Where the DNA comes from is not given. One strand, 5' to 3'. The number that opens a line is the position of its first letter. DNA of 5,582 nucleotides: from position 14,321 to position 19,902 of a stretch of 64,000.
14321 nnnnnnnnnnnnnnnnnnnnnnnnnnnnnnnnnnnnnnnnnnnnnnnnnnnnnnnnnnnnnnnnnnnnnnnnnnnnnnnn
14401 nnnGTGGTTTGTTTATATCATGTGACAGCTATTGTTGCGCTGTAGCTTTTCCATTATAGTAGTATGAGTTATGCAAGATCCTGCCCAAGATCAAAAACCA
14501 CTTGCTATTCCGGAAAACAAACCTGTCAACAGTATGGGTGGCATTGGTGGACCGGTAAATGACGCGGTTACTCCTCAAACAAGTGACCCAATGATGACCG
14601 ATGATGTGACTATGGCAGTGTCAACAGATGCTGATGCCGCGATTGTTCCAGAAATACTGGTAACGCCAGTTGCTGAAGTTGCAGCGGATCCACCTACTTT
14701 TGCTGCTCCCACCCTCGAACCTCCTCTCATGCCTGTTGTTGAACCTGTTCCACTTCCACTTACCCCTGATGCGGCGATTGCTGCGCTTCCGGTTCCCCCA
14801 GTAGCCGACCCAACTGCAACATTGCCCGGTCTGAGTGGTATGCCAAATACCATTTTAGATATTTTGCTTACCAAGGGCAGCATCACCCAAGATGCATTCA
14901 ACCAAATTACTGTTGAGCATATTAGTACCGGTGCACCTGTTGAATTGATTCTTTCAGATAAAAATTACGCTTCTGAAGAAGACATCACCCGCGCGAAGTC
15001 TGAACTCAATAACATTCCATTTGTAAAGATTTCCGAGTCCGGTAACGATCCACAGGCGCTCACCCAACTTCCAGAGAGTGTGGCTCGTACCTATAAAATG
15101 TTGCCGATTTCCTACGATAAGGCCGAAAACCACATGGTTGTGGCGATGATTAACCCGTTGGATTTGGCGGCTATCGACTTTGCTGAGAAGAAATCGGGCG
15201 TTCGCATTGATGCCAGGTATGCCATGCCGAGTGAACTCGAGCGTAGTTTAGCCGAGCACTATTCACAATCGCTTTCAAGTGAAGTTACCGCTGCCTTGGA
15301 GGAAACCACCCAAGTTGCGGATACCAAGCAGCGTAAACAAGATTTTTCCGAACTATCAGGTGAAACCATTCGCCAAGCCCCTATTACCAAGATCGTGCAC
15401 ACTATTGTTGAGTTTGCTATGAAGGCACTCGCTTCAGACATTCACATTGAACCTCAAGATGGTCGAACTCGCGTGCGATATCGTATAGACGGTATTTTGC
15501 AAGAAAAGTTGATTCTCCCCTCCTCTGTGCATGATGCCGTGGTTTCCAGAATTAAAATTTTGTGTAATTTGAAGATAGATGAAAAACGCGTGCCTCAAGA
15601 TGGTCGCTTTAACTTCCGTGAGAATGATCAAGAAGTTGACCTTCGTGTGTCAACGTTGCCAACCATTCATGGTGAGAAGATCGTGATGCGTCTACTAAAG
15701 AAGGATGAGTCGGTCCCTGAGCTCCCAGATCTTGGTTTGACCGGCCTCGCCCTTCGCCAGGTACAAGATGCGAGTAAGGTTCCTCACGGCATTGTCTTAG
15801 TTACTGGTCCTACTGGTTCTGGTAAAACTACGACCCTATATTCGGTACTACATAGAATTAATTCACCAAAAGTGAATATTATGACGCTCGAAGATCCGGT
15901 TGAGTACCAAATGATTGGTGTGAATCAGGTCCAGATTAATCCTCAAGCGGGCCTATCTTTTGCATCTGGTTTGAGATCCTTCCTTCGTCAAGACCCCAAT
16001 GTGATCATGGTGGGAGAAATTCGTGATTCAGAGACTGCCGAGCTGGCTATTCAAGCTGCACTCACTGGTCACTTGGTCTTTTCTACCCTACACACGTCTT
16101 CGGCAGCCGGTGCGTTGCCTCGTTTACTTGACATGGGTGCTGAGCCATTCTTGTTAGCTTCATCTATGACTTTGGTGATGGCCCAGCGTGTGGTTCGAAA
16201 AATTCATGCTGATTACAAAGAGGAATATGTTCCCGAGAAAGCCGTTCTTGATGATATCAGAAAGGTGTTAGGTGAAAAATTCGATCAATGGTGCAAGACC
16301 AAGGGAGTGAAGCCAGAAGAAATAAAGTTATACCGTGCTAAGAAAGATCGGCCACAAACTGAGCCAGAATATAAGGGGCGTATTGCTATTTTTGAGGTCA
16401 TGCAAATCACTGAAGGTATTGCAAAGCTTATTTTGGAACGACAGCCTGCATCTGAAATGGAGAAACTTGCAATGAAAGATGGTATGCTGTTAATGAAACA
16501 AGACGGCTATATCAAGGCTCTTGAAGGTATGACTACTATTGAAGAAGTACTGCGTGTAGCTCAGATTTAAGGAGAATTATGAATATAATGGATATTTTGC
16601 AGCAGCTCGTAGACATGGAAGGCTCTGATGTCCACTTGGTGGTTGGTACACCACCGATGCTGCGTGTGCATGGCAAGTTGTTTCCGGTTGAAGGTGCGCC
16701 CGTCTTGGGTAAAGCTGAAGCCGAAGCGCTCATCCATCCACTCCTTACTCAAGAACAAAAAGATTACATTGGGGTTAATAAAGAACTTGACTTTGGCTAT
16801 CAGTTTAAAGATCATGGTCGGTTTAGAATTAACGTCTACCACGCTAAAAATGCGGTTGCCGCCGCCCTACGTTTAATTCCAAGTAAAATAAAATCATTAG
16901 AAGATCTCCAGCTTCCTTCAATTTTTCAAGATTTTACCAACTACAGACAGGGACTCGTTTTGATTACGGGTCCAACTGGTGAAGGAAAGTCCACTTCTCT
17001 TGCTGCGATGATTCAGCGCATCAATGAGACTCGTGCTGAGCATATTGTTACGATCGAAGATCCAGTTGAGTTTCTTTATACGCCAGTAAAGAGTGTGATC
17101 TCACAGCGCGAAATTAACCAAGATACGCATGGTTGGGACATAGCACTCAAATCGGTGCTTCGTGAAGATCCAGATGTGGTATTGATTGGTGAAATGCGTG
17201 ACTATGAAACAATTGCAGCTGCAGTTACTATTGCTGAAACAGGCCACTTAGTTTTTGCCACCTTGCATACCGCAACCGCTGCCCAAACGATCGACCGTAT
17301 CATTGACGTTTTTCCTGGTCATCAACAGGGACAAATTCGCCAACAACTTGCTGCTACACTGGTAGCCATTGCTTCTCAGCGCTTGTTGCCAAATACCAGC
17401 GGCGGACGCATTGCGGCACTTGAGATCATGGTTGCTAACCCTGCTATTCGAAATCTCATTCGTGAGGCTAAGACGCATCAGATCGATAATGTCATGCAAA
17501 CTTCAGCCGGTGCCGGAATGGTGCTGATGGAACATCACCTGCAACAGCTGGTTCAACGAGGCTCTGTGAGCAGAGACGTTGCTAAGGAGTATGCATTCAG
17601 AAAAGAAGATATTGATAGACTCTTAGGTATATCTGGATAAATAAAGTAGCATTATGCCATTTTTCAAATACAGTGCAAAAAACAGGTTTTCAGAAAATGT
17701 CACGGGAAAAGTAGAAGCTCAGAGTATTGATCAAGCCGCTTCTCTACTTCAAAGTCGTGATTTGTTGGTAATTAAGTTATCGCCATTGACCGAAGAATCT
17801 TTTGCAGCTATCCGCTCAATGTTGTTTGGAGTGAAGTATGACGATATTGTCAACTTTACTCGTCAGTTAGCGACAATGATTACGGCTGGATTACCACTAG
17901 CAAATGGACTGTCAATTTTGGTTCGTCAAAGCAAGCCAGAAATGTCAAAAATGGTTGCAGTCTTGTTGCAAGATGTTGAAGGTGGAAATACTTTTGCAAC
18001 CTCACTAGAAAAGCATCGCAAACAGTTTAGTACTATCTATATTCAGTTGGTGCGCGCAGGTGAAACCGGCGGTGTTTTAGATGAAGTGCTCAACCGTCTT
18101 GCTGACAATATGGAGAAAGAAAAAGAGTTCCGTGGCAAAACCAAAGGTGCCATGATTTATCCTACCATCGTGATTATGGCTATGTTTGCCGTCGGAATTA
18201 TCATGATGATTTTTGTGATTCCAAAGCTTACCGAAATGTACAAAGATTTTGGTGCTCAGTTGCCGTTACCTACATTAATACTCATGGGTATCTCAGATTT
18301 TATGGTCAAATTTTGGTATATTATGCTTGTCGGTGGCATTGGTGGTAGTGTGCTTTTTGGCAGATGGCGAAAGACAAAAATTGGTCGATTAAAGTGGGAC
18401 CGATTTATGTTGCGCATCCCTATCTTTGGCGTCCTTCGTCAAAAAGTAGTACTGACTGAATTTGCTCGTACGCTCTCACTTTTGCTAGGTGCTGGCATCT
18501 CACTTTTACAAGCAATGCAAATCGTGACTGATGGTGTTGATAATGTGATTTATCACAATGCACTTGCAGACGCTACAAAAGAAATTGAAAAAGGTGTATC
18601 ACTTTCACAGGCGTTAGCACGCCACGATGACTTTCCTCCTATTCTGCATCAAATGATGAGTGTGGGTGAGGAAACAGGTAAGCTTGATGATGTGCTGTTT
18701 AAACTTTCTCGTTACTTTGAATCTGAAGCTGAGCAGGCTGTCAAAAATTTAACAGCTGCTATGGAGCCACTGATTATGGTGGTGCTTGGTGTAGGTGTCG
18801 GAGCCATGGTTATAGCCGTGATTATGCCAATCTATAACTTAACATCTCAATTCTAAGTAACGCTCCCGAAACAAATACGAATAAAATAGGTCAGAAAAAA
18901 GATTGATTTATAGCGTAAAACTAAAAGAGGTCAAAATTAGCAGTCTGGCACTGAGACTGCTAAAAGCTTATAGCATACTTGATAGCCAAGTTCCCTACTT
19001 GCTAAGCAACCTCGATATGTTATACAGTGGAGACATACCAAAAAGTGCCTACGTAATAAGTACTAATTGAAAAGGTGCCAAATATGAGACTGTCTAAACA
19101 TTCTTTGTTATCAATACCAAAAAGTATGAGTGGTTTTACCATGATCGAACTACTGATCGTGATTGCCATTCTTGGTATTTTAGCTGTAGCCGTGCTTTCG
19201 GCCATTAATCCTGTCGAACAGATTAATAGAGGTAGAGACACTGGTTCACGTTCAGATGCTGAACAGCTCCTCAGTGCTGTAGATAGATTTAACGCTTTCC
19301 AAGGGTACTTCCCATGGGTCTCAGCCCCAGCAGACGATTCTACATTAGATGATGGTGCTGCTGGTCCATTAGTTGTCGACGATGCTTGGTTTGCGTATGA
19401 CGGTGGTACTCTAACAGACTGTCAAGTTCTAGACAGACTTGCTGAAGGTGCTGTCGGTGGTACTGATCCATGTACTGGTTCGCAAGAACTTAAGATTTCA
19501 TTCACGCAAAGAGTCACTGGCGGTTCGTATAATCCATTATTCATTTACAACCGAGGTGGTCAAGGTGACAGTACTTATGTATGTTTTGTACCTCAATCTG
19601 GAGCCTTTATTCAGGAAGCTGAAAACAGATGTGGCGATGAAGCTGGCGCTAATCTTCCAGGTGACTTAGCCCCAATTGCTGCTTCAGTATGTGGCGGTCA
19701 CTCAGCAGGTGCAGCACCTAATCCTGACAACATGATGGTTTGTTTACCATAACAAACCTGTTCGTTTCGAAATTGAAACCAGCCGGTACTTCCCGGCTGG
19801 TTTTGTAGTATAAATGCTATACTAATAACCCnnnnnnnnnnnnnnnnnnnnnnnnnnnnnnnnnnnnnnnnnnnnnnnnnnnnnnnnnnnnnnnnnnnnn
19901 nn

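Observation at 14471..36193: A contiguous ~22 kb type IV pilus locus with five pilin genes, a giant adhesin operon and the embedded island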

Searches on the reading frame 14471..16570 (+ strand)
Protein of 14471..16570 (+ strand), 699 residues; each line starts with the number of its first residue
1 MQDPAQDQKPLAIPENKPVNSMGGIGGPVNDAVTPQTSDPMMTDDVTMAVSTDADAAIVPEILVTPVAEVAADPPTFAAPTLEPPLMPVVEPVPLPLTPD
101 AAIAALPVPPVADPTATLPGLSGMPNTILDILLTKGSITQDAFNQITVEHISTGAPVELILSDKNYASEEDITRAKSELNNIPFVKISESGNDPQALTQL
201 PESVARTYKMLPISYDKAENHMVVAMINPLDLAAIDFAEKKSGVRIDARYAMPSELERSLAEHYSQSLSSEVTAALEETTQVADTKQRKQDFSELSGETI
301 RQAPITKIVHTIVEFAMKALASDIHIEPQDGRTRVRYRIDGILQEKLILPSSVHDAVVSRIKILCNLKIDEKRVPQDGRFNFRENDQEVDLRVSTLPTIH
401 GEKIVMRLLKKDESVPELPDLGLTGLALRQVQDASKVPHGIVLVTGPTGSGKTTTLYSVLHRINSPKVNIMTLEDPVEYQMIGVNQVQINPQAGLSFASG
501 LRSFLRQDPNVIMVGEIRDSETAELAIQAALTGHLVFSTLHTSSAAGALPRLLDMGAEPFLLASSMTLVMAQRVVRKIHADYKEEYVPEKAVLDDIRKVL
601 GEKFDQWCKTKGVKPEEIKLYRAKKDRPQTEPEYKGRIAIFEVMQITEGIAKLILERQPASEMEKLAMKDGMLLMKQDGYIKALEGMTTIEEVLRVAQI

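Call 3: search_protein_families(library=pfam, proteins=[window:14471-16570:+], max_evalue=0.01)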
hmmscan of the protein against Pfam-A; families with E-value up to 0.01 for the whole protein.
window:14471-16570:+ (699 aa): 7 families
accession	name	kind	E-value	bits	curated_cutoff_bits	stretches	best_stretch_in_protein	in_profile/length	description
PF00437.27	T2SSE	-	2.1e-120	402.2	24.9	1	302-695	5-370/370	Type II/IV secretion system protein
PF05157.20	MshEN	-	2.5e-13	50.3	23.1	1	181-268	2-88/90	MshEN domain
PF25199.1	nSTAND_NTPase5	-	5.4e-05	23.5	34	1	426-475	27-78/145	Novel STAND NTPase 5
PF13191.12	AAA_16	-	0.00017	22.6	32.6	1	433-536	21-113/167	AAA ATPase domain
PF13173.12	AAA_14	-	0.00081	19.8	27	1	440-549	3-103/129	AAA domain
PF13401.12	AAA_22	-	0.002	18.9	27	1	439-475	5-43/130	AAA domain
PF20720.3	nSTAND3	-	0.004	17.3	27.2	1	439-478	17-56/155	Novel STAND NTPase 3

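Call 20: search_protein_families(library=ncbifam, proteins=[window:14471-16570:+], max_evalue=0.01)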
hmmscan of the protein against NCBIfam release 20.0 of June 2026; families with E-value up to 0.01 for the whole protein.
window:14471-16570:+ (699 aa): 21 families
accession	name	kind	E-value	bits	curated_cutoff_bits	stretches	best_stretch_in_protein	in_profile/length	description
TIGR02533.1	type_II_gspE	equivalog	5.4e-161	536.5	630.25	1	198-696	2-485/486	type II secretion system ATPase GspE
TIGR02538.1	type_IV_pilB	equivalog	1.2e-154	516.1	675.65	1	129-697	3-562/564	type IV-A pilus assembly ATPase PilB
NF053534.1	T4PilAsmATPsTfpB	equivalog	1.7e-128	429.6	850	1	168-697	64-582/584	type IV pilus assembly ATPase TfpB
NF007755.0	PRK10436.1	equivalog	3.9e-121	405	617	1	206-697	15-459/465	type II secretion system protein GspE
NF041000.1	ATPase_ComGA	equivalog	3.3e-77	259.1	300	1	311-576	2-266/267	competence type IV pilus ATPase ComGA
TIGR01420.1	pilT_fam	subfamily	1.6e-53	182.2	319.1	1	310-578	3-271/343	PilT/PilU family type 4a pilus ATPase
TIGR02525.1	plasmid_TraJ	equivalog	5.6e-28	98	368.3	1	406-609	122-332/372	plasmid transfer ATPase TraJ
TIGR02524.1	dot_icm_DotB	equivalog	1.2e-23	84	463.3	1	430-554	125-258/358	Dot/Icm type IV secretion system ATPase DotB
TIGR02782.1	TrbB_P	equivalog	4.7e-17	62.2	304.55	1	440-563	137-263/303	P-type conjugative transfer ATPase TrbB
NF058587.1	archaellum_moto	equivalog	3.4e-16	59.1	550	1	442-552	278-393/527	archaellum flagellar ATPase motor FlaI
NF010407.0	PRK13833.1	subfamily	8.5e-14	51.7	499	1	442-558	147-265/323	conjugal transfer protein TrbB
NF010469.0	PRK13894.1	subfamily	7e-13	48.6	508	1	438-552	148-264/320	conjugal transfer ATPase TrbB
TIGR02788.1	VirB11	equivalog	3.8e-12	45.9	249.95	1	442-556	147-266/308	P-type DNA transfer ATPase VirB11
TIGR03819.1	heli_sec_ATPase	hypoth_equivalog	4.5e-11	42.5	373.15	1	358-566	100-311/340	TadA family conjugal transfer-associated ATPase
NF053672.1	bindosome_BasE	exception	6.5e-10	38.3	1000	1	443-603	274-438/512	bindosome assembly system ATPase subunit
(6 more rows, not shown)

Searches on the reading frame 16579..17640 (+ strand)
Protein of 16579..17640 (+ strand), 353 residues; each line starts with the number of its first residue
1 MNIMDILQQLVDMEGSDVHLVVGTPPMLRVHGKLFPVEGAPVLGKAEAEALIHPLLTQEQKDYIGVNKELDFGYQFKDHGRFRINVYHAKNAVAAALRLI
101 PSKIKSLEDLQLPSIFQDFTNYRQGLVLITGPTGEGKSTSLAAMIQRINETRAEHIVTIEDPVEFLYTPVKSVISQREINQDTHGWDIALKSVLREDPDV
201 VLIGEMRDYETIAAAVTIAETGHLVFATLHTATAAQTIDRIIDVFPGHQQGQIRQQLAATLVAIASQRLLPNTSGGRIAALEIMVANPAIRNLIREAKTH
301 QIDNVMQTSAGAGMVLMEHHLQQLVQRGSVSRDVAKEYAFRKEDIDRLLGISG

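Call 3: search_protein_families(library=pfam, proteins=[window:16579-17640:+], max_evalue=0.01)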
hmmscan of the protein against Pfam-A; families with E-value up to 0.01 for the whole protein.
window:16579-17640:+ (353 aa): 7 families
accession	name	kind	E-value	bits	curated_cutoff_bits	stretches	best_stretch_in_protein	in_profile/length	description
PF00437.27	T2SSE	-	7.6e-42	143.7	24.9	1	114-328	132-333/370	Type II/IV secretion system protein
PF25199.1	nSTAND_NTPase5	-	6.8e-05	23.2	34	1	117-173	34-90/145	Novel STAND NTPase 5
PF13401.12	AAA_22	-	0.0011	19.8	27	1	123-176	4-47/130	AAA domain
PF13191.12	AAA_16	-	0.0014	19.5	32.6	1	112-165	12-63/167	AAA ATPase domain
PF13476.12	AAA_23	-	0.0015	19.6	27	1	118-144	16-39/201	AAA domain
PF13555.12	AAA_29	-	0.0025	17.9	27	1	122-145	20-43/61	P-loop containing region of AAA domain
PF08734.17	GYD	-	0.0095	16.4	31.4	0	196-236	45-86/91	GYD domain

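Call 20: search_protein_families(library=ncbifam, proteins=[window:16579-17640:+], max_evalue=0.01)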
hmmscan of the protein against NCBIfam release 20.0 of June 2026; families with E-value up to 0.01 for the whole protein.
window:16579-17640:+ (353 aa): 18 families
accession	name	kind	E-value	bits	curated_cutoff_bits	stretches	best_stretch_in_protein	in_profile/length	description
TIGR01420.1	pilT_fam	subfamily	7e-134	446.4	319.1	1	3-343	2-342/343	PilT/PilU family type 4a pilus ATPase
TIGR02525.1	plasmid_TraJ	equivalog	5.8e-44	150.6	368.3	1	16-299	25-327/372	plasmid transfer ATPase TraJ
TIGR02524.1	dot_icm_DotB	equivalog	1e-42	146.6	463.3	1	4-334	7-349/358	Dot/Icm type IV secretion system ATPase DotB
NF041000.1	ATPase_ComGA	equivalog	1.6e-38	132.2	300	1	89-271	90-266/267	competence type IV pilus ATPase ComGA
TIGR02533.1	type_II_gspE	equivalog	4.7e-37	127.8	630.25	1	118-269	237-378/486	type II secretion system ATPase GspE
TIGR02538.1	type_IV_pilB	equivalog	3.1e-36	125.1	675.65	1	116-269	308-451/564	type IV-A pilus assembly ATPase PilB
NF007755.0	PRK10436.1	equivalog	6e-34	117.5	617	1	80-270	169-355/465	type II secretion system protein GspE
NF053534.1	T4PilAsmATPsTfpB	equivalog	3.6e-30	104.9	850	1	115-271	327-473/584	type IV pilus assembly ATPase TfpB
TIGR02782.1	TrbB_P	equivalog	4.5e-13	49.2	304.55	1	127-264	139-274/303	P-type conjugative transfer ATPase TrbB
NF058587.1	archaellum_moto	equivalog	6.7e-13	48.2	550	1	127-241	278-393/527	archaellum flagellar ATPase motor FlaI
TIGR02788.1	VirB11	equivalog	3.8e-12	45.9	249.95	1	120-251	141-272/308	P-type DNA transfer ATPase VirB11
TIGR03819.1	heli_sec_ATPase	hypoth_equivalog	1.3e-11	44.3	373.15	1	126-264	180-322/340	TadA family conjugal transfer-associated ATPase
NF010425.0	PRK13851.1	equivalog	1.1e-10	41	461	1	126-276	164-316/344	type IV secretion system protein VirB11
NF010469.0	PRK13894.1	subfamily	1.1e-09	38.1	508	1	127-244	152-267/320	conjugal transfer ATPase TrbB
NF010407.0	PRK13833.1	subfamily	5.1e-09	36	499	1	127-244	147-262/323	conjugal transfer protein TrbB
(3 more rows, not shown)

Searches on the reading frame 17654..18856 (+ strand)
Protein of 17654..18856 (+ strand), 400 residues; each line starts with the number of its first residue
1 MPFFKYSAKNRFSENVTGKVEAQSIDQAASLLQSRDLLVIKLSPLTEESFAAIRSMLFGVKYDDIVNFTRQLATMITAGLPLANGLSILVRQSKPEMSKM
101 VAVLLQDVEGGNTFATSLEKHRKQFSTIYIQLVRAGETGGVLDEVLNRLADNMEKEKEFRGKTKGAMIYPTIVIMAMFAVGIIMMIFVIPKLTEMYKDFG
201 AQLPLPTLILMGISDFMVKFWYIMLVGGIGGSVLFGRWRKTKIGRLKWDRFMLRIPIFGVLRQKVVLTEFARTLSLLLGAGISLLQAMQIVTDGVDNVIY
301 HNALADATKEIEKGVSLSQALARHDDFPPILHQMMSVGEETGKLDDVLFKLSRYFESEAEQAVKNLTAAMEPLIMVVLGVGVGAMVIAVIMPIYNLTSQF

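Call 3: search_protein_families(library=pfam, proteins=[window:17654-18856:+], max_evalue=0.01)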
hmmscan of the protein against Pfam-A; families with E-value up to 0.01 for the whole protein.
window:17654-18856:+ (400 aa): 1 family
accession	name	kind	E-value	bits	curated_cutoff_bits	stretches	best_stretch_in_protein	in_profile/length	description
PF00482.28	T2SSF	-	8.5e-65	216.8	25.2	2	68-190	1-125/125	Type II secretion system (T2SS), protein F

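Call 20: search_protein_families(library=ncbifam, proteins=[window:17654-18856:+], max_evalue=0.01)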
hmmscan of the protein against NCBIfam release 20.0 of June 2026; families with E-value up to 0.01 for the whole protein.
window:17654-18856:+ (400 aa): 6 families
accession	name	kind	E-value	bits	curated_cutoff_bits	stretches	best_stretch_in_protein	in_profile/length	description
TIGR02120.1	GspF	equivalog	1e-108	364.2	424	1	4-398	1-399/401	type II secretion system inner membrane protein GspF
NF052607.1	T4PiliAsmPilCThrm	equivalog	2.4e-97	326.6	700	1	1-398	1-402/406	type IV pilus assembly protein PilC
NF052606.1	T4PiliAsmPilCMyx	equivalog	4.1e-93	312.5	700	1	2-398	20-416/419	type IV pilus assembly protein PilC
NF047826.1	T3SSXpsF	equivalog_domain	4.5e-83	279.3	650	1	1-398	1-402/405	type II secretion system protein XpsF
NF007861.0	PRK10573.1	equivalog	2.3e-79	267.3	401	1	37-397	35-395/401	protein transport protein HofC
NF041012.2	T4P_ComGB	equivalog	6e-43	147.5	240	1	67-396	5-330/332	competence type IV pilus assembly protein ComGB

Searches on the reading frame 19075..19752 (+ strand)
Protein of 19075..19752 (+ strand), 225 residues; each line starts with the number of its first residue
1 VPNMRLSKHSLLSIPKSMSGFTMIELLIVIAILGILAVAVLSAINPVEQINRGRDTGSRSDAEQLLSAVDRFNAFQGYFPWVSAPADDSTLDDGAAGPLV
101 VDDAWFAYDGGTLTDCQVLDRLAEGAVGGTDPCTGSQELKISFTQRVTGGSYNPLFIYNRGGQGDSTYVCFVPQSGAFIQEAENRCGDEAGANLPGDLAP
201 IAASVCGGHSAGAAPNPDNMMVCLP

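Call 3: search_protein_families(library=pfam, proteins=[window:19075-19752:+], max_evalue=0.01)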
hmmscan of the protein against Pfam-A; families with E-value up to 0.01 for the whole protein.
window:19075-19752:+ (225 aa): 1 family
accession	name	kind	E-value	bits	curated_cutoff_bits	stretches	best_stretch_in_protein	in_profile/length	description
PF07963.17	N_methyl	-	9.2e-08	31.8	21.2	1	18-41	4-27/27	Prokaryotic N-terminal methylation motif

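Call 20: search_protein_families(library=ncbifam, proteins=[window:19075-19752:+], max_evalue=0.01)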
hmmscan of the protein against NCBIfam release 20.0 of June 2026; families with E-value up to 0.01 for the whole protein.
window:19075-19752:+ (225 aa): 7 families
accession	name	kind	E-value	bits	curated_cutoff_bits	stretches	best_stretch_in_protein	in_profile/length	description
TIGR02532.1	IV_pilin_GFxxxE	domain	7.6e-07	28.7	16.3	1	19-41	2-24/24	prepilin-type N-terminal cleavage/methylation domain-containing protein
TIGR01710.1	typeII_sec_gspG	equivalog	1.1e-05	25.5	88.85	1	19-80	1-60/134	type II secretion system major pseudopilin GspG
TIGR01708.2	typeII_sec_gspH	equivalog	2.7e-05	24.2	80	1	19-45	2-28/169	type II secretion system minor pseudopilin GspH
NF041775.1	typeIV_PilA_Myxo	equivalog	0.00021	21.3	400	1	19-41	11-33/214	type IV pilin protein PilA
NF041013.1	T4P_ComGE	equivalog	0.00056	19.9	49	1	16-47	1-32/83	competence type IV pilus minor pilin ComGE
TIGR01711.1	gspJ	equivalog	0.00097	19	64.85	1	20-51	2-33/192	type II secretion system minor pseudopilin GspJ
TIGR01707.1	gspI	equivalog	0.0014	19.1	44.35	1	20-46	1-27/101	type II secretion system minor pseudopilin GspI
